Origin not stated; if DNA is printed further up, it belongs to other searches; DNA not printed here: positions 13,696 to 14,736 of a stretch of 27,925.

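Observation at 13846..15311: CDI-type exoprotein with an unassignable, non-VENN C-terminal module coupled to a lipoprotein gene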

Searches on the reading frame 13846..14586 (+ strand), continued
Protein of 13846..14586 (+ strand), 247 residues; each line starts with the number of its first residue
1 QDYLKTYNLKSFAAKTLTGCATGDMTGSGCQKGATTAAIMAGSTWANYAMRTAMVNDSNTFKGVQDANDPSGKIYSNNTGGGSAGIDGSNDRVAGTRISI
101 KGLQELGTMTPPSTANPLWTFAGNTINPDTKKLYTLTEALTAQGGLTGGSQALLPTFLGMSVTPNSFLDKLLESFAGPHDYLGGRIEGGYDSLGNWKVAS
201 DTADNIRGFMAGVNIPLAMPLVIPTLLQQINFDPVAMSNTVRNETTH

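Call 64: search_solved_structures(query=A2, max_evalue=1, show_alignments=2)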
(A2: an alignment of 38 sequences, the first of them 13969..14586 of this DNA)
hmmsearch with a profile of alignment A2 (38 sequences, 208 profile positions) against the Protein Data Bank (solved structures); distinct sequences matched with E-value up to 1: 1.
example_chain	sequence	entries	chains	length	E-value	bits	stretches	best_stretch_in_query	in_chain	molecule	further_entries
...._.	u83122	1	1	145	0.0013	21.6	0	110-138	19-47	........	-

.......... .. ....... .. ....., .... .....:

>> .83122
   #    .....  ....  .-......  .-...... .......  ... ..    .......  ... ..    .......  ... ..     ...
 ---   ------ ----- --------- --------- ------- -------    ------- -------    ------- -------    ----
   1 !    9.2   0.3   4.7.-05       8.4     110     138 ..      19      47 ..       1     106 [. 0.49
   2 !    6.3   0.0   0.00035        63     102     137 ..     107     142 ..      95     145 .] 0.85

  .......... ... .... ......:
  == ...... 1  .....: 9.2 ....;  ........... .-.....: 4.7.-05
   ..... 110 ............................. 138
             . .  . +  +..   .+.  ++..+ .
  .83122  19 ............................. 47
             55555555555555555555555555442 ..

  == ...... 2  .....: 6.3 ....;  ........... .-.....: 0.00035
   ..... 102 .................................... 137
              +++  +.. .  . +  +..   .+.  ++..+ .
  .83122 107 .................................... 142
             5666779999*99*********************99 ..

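Call 65: search_protein_families(library=pfam, proteins=[P0210, P0145, P0169, P0173, P0136], max_evalue=0.001)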
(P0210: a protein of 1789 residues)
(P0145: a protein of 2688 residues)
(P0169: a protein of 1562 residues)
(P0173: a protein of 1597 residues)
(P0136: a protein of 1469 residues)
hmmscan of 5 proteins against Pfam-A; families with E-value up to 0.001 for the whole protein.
P0210 (1789 aa): 5 families
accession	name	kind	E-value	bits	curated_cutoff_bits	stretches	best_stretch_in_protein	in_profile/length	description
PF05593.20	RHS_repeat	-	9.2e-22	77.4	22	1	974-1008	1-35/38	RHS Repeat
PF03534.18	SpvB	-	6.2e-19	68.7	22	1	42-215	3-186/287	Salmonella virulence plasmid 65kDa B protein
PF12256.14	TcdB_toxin_midN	-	3.2e-10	40.1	24.8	1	427-577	18-178/181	Insecticide toxin TcdB middle/N-terminal region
PF20041.5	DUF6443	-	6.6e-06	26.8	27.8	0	858-913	25-77/137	Domain of unknown function (DUF6443)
PF13517.12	FG-GAP_3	-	7.2e-06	26.9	26.9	2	338-400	1-60/61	FG-GAP-like repeat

P0145 (2688 aa): 2 families
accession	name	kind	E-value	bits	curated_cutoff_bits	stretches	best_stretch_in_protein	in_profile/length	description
PF13332.12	Fil_haemagg_2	-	1.3e-60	204.8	22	4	2013-2186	1-170/170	Hemagglutinin repeat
PF05860.19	TPS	-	4.3e-22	79.7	33.5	1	37-326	12-251/252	TPS secretion domain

P0169 (1562 aa): 1 family
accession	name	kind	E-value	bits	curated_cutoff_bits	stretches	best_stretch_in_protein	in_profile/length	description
PF13332.12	Fil_haemagg_2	-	1.5e-41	142.8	22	3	876-1047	2-168/170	Hemagglutinin repeat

P0173 (1597 aa): 1 family
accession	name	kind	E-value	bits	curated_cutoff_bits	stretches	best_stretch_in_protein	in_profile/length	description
PF13332.12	Fil_haemagg_2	-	2.2e-63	213.9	22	2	981-1153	1-169/170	Hemagglutinin repeat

P0136 (1469 aa): 2 families
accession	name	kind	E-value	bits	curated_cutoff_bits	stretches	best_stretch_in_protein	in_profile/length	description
PF13332.12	Fil_haemagg_2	-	1.5e-51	175.3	22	3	862-1029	1-169/170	Hemagglutinin repeat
PF05594.20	Fil_haemagg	-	4.7e-06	27.6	21.5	2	314-364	13-63/72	Haemagglutinin repeat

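Call 87: search_protein_families(library=pfam, alignment_id=A2, max_evalue=10)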
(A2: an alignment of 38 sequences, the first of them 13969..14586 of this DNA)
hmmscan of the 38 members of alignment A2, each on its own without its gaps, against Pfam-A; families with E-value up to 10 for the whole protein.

A. member 1, window:13969-14586:+ (206 aa): 0 families

B. families by the number of members that match (of 38 scanned): 3 families
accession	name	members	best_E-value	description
PF19167.5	DUF5849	1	0.11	Family of unknown function (DUF5849)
PF25036.2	VPS13_VAB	1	0.13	Vacuolar-sorting associated protein 13, adaptor binding domain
PF16559.10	GIT_CC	1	0.17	GIT coiled-coil Rho guanine nucleotide exchange factor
